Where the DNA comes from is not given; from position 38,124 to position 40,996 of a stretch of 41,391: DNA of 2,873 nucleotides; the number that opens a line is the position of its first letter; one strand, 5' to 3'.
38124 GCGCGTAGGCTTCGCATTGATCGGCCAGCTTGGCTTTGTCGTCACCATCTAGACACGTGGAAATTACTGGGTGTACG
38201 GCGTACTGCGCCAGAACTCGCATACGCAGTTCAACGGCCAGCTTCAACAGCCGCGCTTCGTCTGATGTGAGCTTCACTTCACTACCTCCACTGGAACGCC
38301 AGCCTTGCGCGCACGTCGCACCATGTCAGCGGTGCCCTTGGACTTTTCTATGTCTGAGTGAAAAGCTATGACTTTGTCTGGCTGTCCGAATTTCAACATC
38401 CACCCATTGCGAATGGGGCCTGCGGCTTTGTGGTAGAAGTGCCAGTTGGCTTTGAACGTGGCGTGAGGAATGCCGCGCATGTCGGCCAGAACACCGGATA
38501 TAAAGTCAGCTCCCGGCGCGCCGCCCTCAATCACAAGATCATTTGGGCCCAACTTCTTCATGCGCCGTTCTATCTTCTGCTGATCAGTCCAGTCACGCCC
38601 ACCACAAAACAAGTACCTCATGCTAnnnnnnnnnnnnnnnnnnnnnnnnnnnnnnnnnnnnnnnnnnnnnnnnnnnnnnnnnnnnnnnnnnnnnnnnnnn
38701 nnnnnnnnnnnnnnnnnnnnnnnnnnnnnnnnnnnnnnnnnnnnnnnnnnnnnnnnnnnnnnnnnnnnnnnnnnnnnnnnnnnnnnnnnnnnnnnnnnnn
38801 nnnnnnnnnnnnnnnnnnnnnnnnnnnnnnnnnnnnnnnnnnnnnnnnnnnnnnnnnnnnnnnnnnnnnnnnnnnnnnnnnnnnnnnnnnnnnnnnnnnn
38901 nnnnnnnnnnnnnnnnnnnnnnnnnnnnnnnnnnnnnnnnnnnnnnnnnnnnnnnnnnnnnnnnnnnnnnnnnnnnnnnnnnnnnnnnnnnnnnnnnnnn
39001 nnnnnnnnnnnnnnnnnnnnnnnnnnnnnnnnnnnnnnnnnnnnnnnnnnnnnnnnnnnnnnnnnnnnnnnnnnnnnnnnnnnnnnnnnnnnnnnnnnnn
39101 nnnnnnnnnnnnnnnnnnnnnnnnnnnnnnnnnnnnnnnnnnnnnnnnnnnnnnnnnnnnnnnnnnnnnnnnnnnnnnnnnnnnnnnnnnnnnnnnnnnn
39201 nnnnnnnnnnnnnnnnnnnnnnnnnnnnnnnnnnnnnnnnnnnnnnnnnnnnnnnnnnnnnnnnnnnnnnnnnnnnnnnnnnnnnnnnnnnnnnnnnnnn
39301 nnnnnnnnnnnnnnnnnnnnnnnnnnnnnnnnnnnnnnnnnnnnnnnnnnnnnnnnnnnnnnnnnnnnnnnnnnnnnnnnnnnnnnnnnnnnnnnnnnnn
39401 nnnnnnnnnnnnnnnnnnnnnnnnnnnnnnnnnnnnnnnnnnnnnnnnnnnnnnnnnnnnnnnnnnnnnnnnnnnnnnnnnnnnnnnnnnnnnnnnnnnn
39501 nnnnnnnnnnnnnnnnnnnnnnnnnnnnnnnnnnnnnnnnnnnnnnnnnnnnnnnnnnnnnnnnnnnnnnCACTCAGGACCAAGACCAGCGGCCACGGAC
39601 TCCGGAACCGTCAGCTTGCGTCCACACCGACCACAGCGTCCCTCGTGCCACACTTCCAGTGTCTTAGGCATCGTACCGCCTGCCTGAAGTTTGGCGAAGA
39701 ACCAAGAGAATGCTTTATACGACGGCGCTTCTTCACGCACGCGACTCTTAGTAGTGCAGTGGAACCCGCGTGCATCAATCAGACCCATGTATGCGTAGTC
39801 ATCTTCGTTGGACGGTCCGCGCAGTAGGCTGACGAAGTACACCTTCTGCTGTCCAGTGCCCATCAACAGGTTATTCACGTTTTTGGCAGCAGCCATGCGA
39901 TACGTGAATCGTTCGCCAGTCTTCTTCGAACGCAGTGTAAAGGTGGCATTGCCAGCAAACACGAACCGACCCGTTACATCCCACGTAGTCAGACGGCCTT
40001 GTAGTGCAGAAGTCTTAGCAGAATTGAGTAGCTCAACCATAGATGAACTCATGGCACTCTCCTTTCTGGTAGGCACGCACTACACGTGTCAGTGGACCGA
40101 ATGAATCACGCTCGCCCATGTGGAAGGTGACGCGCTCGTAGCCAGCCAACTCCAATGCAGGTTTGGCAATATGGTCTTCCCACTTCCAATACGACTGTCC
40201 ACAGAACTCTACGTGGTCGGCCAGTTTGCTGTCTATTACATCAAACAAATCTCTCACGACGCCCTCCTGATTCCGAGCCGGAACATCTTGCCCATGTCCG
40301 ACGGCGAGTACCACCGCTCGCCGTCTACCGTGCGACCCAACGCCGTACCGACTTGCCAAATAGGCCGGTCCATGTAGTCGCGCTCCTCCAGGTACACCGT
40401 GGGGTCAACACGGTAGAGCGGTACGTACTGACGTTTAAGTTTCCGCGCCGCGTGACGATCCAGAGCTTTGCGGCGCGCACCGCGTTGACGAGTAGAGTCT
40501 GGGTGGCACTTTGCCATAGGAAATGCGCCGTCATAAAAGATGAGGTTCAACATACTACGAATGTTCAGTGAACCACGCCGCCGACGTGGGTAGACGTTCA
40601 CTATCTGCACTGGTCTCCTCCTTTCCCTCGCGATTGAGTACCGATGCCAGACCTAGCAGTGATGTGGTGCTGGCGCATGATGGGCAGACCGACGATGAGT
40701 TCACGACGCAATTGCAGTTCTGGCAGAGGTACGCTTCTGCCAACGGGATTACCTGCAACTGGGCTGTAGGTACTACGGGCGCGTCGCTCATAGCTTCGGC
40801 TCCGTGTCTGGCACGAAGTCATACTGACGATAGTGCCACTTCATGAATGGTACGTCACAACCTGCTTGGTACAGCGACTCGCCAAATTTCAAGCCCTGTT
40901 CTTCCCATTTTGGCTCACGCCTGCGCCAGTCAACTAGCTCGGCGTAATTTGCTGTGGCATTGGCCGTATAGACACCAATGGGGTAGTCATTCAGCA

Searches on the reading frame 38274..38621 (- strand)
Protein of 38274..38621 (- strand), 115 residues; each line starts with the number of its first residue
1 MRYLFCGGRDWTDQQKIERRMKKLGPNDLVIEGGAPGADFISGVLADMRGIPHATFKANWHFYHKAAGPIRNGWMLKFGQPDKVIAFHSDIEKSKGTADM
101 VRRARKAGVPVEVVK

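Call 97: find_encoding_contigs(protein=window:38274-38621:-, flank=10000, max_places=1)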
Protein window:38274-38621:- (115 aa): 3 contigs read that carry it; 1 place shown.
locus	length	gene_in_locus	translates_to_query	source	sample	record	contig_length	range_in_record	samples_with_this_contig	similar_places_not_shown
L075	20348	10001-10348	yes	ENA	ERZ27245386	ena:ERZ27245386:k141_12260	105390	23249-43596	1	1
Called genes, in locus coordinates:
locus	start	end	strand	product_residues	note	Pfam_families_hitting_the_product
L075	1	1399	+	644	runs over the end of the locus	PF00476:DNA_pol_A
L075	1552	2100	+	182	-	PF22769:DCD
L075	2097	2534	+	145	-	PF00293:NUDIX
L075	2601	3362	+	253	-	PF12705:PDDEXK_1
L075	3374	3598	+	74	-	-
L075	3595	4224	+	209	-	PF16473:Rv2179c-like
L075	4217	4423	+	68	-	-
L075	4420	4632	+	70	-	-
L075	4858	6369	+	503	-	PF00176:SNF2-rel_dom, PF00270:DEAD (faint), PF04851:ResIII (weak)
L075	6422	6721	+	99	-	-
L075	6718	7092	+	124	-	-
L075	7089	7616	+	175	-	-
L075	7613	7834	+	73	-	-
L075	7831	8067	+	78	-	-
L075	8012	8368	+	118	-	-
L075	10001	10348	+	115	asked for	PF10686:YAcAr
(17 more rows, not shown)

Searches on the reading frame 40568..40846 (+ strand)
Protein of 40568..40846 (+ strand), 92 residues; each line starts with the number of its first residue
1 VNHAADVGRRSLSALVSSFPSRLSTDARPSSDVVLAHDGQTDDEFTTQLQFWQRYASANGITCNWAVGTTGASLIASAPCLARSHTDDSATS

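Call 77: find_encoding_contigs(protein=window:40568-40846:+, flank=10000, max_places=1)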
Protein window:40568-40846:+ (92 aa): no gene with exactly this product is on record in the collection.
